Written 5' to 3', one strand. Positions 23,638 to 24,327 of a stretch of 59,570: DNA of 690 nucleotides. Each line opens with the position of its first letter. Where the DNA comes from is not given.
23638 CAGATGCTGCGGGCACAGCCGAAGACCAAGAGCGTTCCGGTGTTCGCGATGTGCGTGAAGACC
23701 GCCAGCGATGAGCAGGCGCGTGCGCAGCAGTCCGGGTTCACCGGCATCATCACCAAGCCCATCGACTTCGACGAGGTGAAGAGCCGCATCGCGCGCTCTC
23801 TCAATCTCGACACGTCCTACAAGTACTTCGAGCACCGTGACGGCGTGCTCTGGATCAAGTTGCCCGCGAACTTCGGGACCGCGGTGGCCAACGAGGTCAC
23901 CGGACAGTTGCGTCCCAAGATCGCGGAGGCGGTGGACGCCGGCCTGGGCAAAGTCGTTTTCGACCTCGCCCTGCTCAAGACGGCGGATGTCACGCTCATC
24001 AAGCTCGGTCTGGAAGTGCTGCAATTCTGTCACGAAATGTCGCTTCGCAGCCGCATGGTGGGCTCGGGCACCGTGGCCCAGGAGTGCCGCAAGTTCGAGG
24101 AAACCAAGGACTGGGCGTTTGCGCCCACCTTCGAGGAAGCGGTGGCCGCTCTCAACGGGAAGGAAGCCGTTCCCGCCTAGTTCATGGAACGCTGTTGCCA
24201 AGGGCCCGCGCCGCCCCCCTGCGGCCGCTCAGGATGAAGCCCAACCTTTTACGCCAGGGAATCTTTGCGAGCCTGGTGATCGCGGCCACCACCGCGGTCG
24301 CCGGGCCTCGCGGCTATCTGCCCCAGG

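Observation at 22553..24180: CheX phosphatase followed by a CheY-REC / pseudo-REC / STAS fusion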

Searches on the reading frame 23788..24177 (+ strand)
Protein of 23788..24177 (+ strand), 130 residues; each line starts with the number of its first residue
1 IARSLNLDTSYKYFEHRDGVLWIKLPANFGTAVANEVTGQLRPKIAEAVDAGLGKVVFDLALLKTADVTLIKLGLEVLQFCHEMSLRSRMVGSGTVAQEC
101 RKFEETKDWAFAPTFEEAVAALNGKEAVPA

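Call 16: search_solved_structures(query=A2, max_evalue=10, show_alignments=3)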
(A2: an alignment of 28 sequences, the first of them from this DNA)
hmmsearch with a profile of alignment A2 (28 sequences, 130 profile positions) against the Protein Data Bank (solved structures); distinct sequences matched with E-value up to 10: 7.
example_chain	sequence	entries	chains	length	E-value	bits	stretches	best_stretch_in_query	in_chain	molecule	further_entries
8edd_A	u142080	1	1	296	0.3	14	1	34-78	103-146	Probable endonuclease 4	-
8axy_A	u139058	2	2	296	0.32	13.9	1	34-78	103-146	Probable endonuclease 4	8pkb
8vb0_H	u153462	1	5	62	0.6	13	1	32-79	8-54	Alpha-claw decoration protein (gp44)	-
1eye_A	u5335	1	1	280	0.99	12.3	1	26-59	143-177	DIHYDROPTEROATE SYNTHASE I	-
8oix_C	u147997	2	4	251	1.1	12.2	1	62-106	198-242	Proteasome subunit alpha type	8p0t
6u6u_H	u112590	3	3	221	1.5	11.7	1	32-70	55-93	BI00655130 Fab heavy chain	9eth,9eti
8qai_A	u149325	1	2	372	2.7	10.9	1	43-108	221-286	sc-CC-7-LI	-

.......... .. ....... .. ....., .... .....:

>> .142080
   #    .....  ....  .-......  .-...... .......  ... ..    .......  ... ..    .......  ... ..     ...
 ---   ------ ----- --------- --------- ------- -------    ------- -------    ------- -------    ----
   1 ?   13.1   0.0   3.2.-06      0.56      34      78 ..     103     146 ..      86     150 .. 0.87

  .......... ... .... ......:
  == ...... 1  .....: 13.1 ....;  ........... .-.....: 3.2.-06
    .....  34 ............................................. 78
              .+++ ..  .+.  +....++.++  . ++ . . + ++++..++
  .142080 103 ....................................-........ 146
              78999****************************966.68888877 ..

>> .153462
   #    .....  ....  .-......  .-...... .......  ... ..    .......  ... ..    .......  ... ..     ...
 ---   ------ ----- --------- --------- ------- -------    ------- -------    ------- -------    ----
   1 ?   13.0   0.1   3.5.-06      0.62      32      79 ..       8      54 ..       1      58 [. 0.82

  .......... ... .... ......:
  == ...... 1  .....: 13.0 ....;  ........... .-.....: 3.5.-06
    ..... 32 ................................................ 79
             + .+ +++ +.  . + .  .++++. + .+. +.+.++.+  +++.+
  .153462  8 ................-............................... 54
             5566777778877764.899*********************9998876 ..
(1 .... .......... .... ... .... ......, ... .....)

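Call 17: search_protein_families(library=pfam, alignment_id=A2, max_evalue=10)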
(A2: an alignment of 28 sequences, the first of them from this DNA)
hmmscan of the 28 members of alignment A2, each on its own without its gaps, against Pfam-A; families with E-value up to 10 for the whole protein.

A. member 1, seq(130 aa): 0 families

B. families by the number of members that match (of 28 scanned): 13 families
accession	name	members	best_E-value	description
PF01740.26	STAS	20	1.2e-05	STAS domain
PF13466.11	STAS_2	17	7.6e-05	STAS domain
PF20567.3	DUF6776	4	0.007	Family of unknown function (DUF6776)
PF15011.11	CA109-like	4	0.014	Ribosome biogenesis protein C1orf109-like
PF19741.4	DUF6230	2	0.005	Family of unknown function (DUF6230)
PF23942.1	DUF7277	2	0.012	Domain of unknown function (DUF7277)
PF24397.1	VNG_1110C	1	0.054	VNG_1110C-like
PF19224.5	pATOM36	1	0.064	pATOM36 family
PF17853.6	GGDEF_2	1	0.086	GGDEF-like domain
PF00202.27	Aminotran_3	1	0.15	Aminotransferase class-III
PF25447.1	RING_ZNF598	1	0.15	ZNF598 RING finger domain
PF16373.10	DUF4985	1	0.22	Domain of unknown function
PF16713.10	EAGR_box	1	0.47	Enriched in aromatic and glycine Residues box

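Call 29: search_protein_representatives(alignment_id=A2)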
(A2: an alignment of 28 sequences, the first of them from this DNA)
Query: 28 sequences, 130 profile positions. Proteins with E-value up to 0.001 (for the whole library): 181; up to 1e-10: 102; up to 1e-30: 18. The best 150 are listed.
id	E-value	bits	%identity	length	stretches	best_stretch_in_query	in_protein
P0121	6.5e-73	258.8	-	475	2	2-124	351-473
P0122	3.5e-61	220.8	-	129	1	3-126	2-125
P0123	5.1e-55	200.9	-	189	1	1-123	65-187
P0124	1.4e-52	193.0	-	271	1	1-129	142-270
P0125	3.7e-50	185.2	-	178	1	1-126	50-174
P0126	1.6e-46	173.4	-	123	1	6-124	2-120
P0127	2.5e-45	169.6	-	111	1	20-129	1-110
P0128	5.7e-45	168.4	-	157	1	1-124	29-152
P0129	1.1e-36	141.6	-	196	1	1-127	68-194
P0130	4.9e-36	139.5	-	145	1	35-128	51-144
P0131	1.6e-34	134.6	-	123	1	2-122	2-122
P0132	4.3e-34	133.2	-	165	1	25-123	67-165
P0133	5.2e-34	132.9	-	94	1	37-128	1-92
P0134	3.2e-33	130.4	-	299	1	1-121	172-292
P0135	8.9e-33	129.0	-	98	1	45-128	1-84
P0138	1.7e-31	124.8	-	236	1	1-121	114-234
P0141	3.1e-29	117.5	-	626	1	1-121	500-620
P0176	1.2e-20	89.8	-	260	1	3-124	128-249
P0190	5.9e-17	77.8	-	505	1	5-120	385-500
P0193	1.1e-15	73.7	-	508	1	1-126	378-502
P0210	3.2e-12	62.5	-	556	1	2-124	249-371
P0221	8.0e-11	57.9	-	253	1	12-118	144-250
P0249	2.7e-07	46.5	-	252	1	11-122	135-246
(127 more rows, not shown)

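Call 30: search_protein_families(library=pfam, proteins=[P0121, P0141, P0190, P0193, P0210, P0134, P0138, P0176, P0221, P0249], max_evalue=0.01)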
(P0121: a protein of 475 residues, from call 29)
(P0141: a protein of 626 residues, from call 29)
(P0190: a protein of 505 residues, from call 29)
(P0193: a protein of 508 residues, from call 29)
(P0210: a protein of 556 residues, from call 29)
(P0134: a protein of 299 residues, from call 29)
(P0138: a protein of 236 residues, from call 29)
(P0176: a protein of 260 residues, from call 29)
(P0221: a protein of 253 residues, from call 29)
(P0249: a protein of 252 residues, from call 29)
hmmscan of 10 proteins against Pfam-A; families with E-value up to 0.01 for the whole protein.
P0121 (475 aa): 3 families
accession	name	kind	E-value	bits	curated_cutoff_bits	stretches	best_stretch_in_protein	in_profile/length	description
PF00072.30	Response_reg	-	5.6e-45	152.5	30.2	2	6-117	1-110/111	Response regulator receiver domain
PF01740.26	STAS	-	2.3e-08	34.2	22.6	1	364-442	5-80/106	STAS domain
PF13466.11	STAS_2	-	1.4e-06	28.8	29.2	1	288-323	10-44/80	STAS domain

P0141 (626 aa): 2 families
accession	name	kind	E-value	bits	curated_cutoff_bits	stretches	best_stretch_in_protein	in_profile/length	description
PF00072.30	Response_reg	-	4.9e-35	120.5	30.2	2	5-115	1-110/111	Response regulator receiver domain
PF13487.12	HD_5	-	1.9e-28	99.7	27.2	1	142-303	2-170/170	HD domain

P0190 (505 aa): 2 families
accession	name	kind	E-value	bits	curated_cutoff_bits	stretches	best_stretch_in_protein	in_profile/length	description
PF00072.30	Response_reg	-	8.2e-38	129.4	30.2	2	3-115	1-109/111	Response regulator receiver domain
PF16533.10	SOAR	-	0.0087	16.4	25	0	154-242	5-91/101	STIM1 Orai1-activating region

P0193 (508 aa): 2 families
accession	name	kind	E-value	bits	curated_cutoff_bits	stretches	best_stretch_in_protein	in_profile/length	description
PF00072.30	Response_reg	-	1.4e-39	135.1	30.2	2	3-116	1-110/111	Response regulator receiver domain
PF01627.28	Hpt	-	6e-05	23.6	24.6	1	154-233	2-82/84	Hpt domain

P0210 (556 aa): 4 families
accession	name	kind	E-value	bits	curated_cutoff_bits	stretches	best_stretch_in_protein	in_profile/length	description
PF00072.30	Response_reg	-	8e-38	129.5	30.2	2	2-112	2-110/111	Response regulator receiver domain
PF00092.34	VWA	-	3.1e-18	67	23.8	1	388-530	3-158/174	von Willebrand factor type A domain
PF13519.12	VWA_2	-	3.2e-16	60.3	27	1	388-486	2-106/107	von Willebrand factor type A domain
PF13768.12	VWA_3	-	0.00022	21.8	27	1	388-528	4-149/155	von Willebrand factor type A domain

P0134 (299 aa): 2 families
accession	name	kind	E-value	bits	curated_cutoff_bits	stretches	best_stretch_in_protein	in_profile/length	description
PF00072.30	Response_reg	-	1.2e-19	70.9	30.2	2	61-172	1-110/111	Response regulator receiver domain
PF05696.16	DUF826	-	0.0099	16.5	25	0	197-227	19-49/75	Protein of unknown function (DUF826)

P0138 (236 aa): 1 family
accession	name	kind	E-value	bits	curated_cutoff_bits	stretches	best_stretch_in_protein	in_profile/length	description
PF00072.30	Response_reg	-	1.3e-15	57.9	30.2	1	4-113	2-109/111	Response regulator receiver domain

P0176 (260 aa): 3 families
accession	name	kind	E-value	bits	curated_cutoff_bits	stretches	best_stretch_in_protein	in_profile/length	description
PF00072.30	Response_reg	-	5.2e-25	88.2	30.2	1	5-115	1-109/111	Response regulator receiver domain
PF01740.26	STAS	-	0.00055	20.1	22.6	1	161-231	22-94/106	STAS domain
PF13466.11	STAS_2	-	0.0012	19.4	29.2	1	166-220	15-68/80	STAS domain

P0221 (253 aa): 1 family
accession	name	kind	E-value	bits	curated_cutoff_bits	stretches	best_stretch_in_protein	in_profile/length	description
PF00072.30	Response_reg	-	9.2e-27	93.9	30.2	1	5-116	1-110/111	Response regulator receiver domain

P0249 (252 aa): 1 family
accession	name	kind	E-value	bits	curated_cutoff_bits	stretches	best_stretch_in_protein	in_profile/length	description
PF00072.30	Response_reg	-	4.8e-30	104.4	30.2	1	5-116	1-110/111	Response regulator receiver domain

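Call 34: predict_structure(alignment_id=A2)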
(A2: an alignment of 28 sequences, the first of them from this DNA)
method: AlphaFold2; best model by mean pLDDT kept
length: 130 residues; sequences in the alignment: 28
mean_pLDDT: 89.0   pTM: 0.82
mean pLDDT of the five models: 89.0, 88.7, 88.6, 88.2, 88.0
residues with pLDDT >= 90: 110; 70-90: 5; 50-70: 6; < 50: 9
segments of 3 or more residues with pLDDT < 50: 1-5, 127-130
pLDDT, mean of each block of 10 residues (from residue 1): 54 93 95 94 93 96 94 96 95 93 93 95 65
secondary structure, 60 per line:
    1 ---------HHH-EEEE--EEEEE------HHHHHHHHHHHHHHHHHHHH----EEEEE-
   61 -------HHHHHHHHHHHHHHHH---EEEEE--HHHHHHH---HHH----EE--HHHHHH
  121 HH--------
elements in order: E14-17 E20-24 H31-50 E55-59 H68-83 E87-91 H94-100 H115-122

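Call 36: fold_search(model_id=the predicted structure, library=pdb)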
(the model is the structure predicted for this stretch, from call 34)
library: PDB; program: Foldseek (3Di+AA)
matches with E <= 10: 1279; with E <= 0.001: 16
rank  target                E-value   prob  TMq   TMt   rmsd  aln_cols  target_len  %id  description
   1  6jhk_B                4.9e-05  1.00  0.72  0.80   2.3       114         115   18  Crystal Structure of Bacillus subtilis RsbS (released 2019-09-11)
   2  6jhk_A                6.0e-05  1.00  0.66  0.73   2.9       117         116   15  Crystal Structure of Bacillus subtilis RsbS (released 2019-09-11)
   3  8ih8_A                6.0e-05  1.00  0.59  0.66   3.6       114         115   17  anti-sigmaF factor and Anti-sigmaF factor antagonist complex(usfx-RsfB) (released 2024-02-28)
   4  4qtp_A                7.3e-05  1.00  0.63  0.70   3.4       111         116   16  Crystal Structure of an Anti-sigma Factor Antagonist from Mycobacterium paratuberculosis (released 2014-07-16)
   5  4qtp_D                7.3e-05  1.00  0.58  0.64   3.4       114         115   18  Crystal Structure of an Anti-sigma Factor Antagonist from Mycobacterium paratuberculosis (released 2014-07-16)
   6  4qtp_B                9.5e-05  1.00  0.63  0.69   3.4       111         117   16  Crystal Structure of an Anti-sigma Factor Antagonist from Mycobacterium paratuberculosis (released 2014-07-16)
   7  1vc1_A                1.2e-04  1.00  0.67  0.78   2.2       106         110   16  Crystal structure of the TM1442 protein from Thermotoga maritima, a homolog of the Bacillus subtilis general stress re (released 2004-09-28)
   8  8ih8_B                1.5e-04  1.00  0.64  0.69   3.1       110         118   16  anti-sigmaF factor and Anti-sigmaF factor antagonist complex(usfx-RsfB) (released 2024-02-28)
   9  1tid_B                1.9e-04  1.00  0.62  0.67   3.2       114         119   18  Crystal Structures of the ADP and ATP bound forms of the Bacillus Anti-sigma factor SpoIIAB in complex with the Anti-a (released 2004-06-15)
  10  1til_B                2.4e-04  1.00  0.62  0.68   3.2       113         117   18  Crystal Structures of the ADP and ATP bound forms of the Bacillus Anti-sigma factor SpoIIAB in complex with the Anti-a (released 2004-06-15)
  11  1h4y_A                4.1e-04  1.00  0.62  0.69   2.9       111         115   21  Structure of the Anti-Sigma Factor Antagonist SpoIIAA in its Unphosphorylated Form (released 2001-07-06)
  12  4xs5_C                4.1e-04  1.00  0.66  0.69   3.1       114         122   19  Crystal structure of Sulfate transporter/antisigma-factor antagonist STAS from Dyadobacter fermentans DSM 18053 (released 2015-02-11)
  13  1tid_D                5.4e-04  1.00  0.62  0.68   3.2       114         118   18  Crystal Structures of the ADP and ATP bound forms of the Bacillus Anti-sigma factor SpoIIAB in complex with the Anti-a (released 2004-06-15)
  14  3f43                  8.0e-04  1.00  0.61  0.67   3.3       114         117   10  Crystal structure of a putative anti-sigma factor antagonist (tm1081) from thermotoga maritima at 1.59 A resolution (released 2008-11-25)
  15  4xs5_A                8.6e-04  1.00  0.66  0.71   2.9       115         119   19  Crystal structure of Sulfate transporter/antisigma-factor antagonist STAS from Dyadobacter fermentans DSM 18053 (released 2015-02-11)
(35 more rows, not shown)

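Call 40: find_related_loci(query=A2, collection=genome_contigs, flank=10000)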
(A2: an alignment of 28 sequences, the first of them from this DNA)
Query A2 (130 aa) in genome_contigs; peptide patterns used: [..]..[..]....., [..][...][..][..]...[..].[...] (x = any residue, [..] = any of these).
379 stretches matched a pattern; 151 encode a relative of the query (tblastn E <= 1e-3); the best 80 are kept; 80 distinct loci.
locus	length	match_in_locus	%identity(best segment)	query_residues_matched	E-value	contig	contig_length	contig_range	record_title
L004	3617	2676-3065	79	1-130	4e-67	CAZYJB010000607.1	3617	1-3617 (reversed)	MAG TPA_asm: uncultured Verrucomicrobiota bacterium isolate SRP287051_co1_182 genome assembly, contig: NODE_30180_length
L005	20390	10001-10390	72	1-130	7e-64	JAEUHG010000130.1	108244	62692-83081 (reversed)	MAG: Verrucomicrobiales bacterium isolate new MAG-11 k141_2489038, whole genome shotgun sequence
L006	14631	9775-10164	64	1-130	9e-56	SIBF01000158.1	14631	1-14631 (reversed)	MAG: Pedosphaera sp. isolate Baikal-deep-G226 BACOMB-C19835, whole genome shotgun sequence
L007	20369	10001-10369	65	1-123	4e-55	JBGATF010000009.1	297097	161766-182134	MAG: Limisphaerales bacterium isolate MAG_AAO_H10.62 AAOH10-62_opera_contig_159, whole genome shotgun sequence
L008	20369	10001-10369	65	1-123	6e-55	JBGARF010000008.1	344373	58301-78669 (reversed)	MAG: Limisphaerales bacterium isolate MAG_MBR_H10.46 MBRH10-46_opera_contig_114, whole genome shotgun sequence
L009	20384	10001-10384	63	1-128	2e-54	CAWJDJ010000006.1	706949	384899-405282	MAG: uncultured Verrucomicrobiae bacterium isolate MFD04944.bin.2.161 genome assembly, contig: contig_29739, whole genom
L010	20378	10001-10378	64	1-126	4e-54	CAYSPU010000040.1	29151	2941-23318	MAG TPA_asm: uncultured Verrucomicrobiota bacterium isolate SRP263991_co5_69 genome assembly, contig: NODE_3254_length_2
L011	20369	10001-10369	63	1-123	2e-53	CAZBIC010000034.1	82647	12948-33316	MAG TPA_asm: uncultured Bifidobacterium sp. isolate SRP302895_co1_406 genome assembly, contig: NODE_534_length_82647_cov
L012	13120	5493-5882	58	1-130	6e-53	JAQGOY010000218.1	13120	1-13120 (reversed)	MAG: Verrucomicrobiales bacterium isolate RYN_625 scaffold_2237111, whole genome shotgun sequence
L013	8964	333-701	62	1-123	7e-53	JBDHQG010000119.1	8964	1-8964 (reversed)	MAG: Limisphaerales bacterium isolate AS-MICRO-OLR.142 NODE_37163_length_8964_cov_2.702703, whole genome shotgun sequenc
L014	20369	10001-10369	63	1-123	7e-53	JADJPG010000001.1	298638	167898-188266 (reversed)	MAG: Verrucomicrobia bacterium isolate Fred_18-Q3-R57-64_BATAC.349 tig00008297-10-2973710, whole genome shotgun sequence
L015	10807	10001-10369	63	1-123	4e-52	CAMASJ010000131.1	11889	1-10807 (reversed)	MAG: Akkermansia muciniphila isolate AE-24oct19-284 genome assembly, contig: AE-24oct19-C9505, whole genome shotgun sequ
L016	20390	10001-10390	62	1-130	3e-52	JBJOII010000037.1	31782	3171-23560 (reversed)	MAG: Verrucomicrobiota bacterium isolate sharkriverslough_2019_sw_WHONDRS-S19S_0042_F_bin.31 scaffold_110, whole genome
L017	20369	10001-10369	63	1-123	2e-52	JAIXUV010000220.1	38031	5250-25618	MAG: Verrucomicrobiales bacterium isolate D1_MAG_00042 pond_D1_MAG_00042_000000000124, whole genome shotgun sequence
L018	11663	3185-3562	63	1-126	4e-52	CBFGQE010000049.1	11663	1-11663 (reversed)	MAG TPA_asm: uncultured bacterium isolate SRR14536361_metabat2_54 genome assembly, contig: ERZ27321110.2733, whole genom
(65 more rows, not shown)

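Call 61: find_encoding_contigs(protein=P0176, flank=8000, max_places=3)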
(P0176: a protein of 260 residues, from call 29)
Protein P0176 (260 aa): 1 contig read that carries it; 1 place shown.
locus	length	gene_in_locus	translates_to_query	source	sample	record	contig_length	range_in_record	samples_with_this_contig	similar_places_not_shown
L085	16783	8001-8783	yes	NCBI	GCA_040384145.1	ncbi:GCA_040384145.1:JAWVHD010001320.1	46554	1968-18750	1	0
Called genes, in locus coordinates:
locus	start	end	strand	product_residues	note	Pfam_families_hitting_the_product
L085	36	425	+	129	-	-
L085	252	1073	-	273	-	PF00669:Flagellin_N, PF00700:Flagellin_C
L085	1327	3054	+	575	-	PF02465:FliD_N, PF07195:FliD_C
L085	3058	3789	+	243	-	-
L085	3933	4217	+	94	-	-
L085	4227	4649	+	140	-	PF02561:FliS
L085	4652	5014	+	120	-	-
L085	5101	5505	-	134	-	-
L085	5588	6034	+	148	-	PF00072:Response_reg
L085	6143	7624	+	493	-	PF00072:Response_reg, PF00158:Sigma54_activat, PF13191:AAA_16 (weak), PF14532:Sigma54_activ_2, PF07728:AAA_5, PF25601:AAA_lid_14, PF02954:HTH_8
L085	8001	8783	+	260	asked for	PF00072:Response_reg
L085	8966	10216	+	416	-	-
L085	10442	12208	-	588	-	PF02401:LYTB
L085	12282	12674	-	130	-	-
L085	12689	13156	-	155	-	PF08808:RES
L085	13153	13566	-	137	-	PF20432:Xre-like-HTH, PF09722:Xre_MbcA_ParS_C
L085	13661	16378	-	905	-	PF01411:tRNA-synt_2c, PF07973:tRNA_SAD, PF02272:DHHA1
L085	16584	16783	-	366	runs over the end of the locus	PF00180:Iso_dh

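Call 62: find_encoding_contigs(protein=P0193, flank=8000, max_places=3)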
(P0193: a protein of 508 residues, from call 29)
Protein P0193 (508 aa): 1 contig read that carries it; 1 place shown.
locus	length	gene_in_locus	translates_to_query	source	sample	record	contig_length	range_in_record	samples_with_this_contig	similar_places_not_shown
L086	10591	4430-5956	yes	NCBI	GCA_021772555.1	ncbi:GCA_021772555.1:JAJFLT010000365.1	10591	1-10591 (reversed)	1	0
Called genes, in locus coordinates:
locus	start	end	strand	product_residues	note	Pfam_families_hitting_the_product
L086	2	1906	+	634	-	?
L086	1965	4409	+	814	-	PF00072:Response_reg, PF00989:PAS (faint), PF13188:PAS_8 (weak), PF13426:PAS_9, PF00512:HisKA, PF02518:HATPase_c, PF00072:Response_reg, PF01627:Hpt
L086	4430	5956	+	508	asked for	PF00072:Response_reg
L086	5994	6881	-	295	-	PF03372:Exo_endo_phos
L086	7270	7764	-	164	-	-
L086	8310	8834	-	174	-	PF06172:Cupin_5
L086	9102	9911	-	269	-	PF00106:adh_short, PF08659:KR (weak), PF13561:adh_short_C2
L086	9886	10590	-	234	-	?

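Call 63: find_encoding_contigs(protein=P0249, flank=8000, max_places=3)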
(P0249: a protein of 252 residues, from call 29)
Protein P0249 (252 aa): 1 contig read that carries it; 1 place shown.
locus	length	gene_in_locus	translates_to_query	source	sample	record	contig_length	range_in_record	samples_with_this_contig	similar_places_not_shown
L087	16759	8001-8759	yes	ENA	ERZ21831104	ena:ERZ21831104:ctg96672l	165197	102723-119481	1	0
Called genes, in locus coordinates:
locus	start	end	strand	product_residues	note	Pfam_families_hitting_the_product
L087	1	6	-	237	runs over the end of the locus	PF00392:GntR, PF07729:FCD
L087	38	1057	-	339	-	PF01266:DAO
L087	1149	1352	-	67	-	PF01266:DAO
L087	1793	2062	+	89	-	PF05899:Cupin_3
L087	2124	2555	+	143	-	-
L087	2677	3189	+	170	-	PF00186:DHFR_1, PF01872:RibD_C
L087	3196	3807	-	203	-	-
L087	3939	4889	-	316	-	-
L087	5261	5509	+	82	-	-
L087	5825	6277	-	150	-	PF00005:ABC_tran (weak), PF08352:oligo_HPY (weak)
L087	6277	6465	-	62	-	-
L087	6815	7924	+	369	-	PF00072:Response_reg, PF00512:HisKA, PF02518:HATPase_c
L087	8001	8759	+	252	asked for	PF00072:Response_reg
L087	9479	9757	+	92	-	-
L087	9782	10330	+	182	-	PF01661:Macro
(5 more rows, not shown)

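Call 64: find_encoding_contigs(protein=P0221, flank=8000, max_places=3)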
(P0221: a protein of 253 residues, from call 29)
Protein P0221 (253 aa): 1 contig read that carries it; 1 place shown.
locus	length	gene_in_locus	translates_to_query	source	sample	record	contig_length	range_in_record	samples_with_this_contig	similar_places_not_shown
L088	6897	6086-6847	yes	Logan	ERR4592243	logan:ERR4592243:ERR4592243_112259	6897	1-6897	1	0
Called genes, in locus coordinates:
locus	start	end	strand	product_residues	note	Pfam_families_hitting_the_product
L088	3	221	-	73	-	?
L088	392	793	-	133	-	-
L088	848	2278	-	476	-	PF07719:TPR_2 (faint), PF13428:TPR_14 (faint), PF13174:TPR_6 (faint), PF13176:TPR_7 (faint), PF13181:TPR_8 (faint), PF00515:TPR_1 (faint), PF13431:TPR_17 (faint), PF13424:TPR_12 (weak)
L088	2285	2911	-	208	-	-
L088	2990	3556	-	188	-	PF02348:CTP_transf_3, PF12804:NTP_transf_3 (faint)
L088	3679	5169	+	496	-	PF00072:Response_reg, PF00158:Sigma54_activat, PF14532:Sigma54_activ_2, PF00004:AAA (faint), PF07724:AAA_2 (faint), PF07728:AAA_5, PF25601:AAA_lid_14, PF02954:HTH_8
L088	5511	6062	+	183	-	PF13690:CheX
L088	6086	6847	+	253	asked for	PF00072:Response_reg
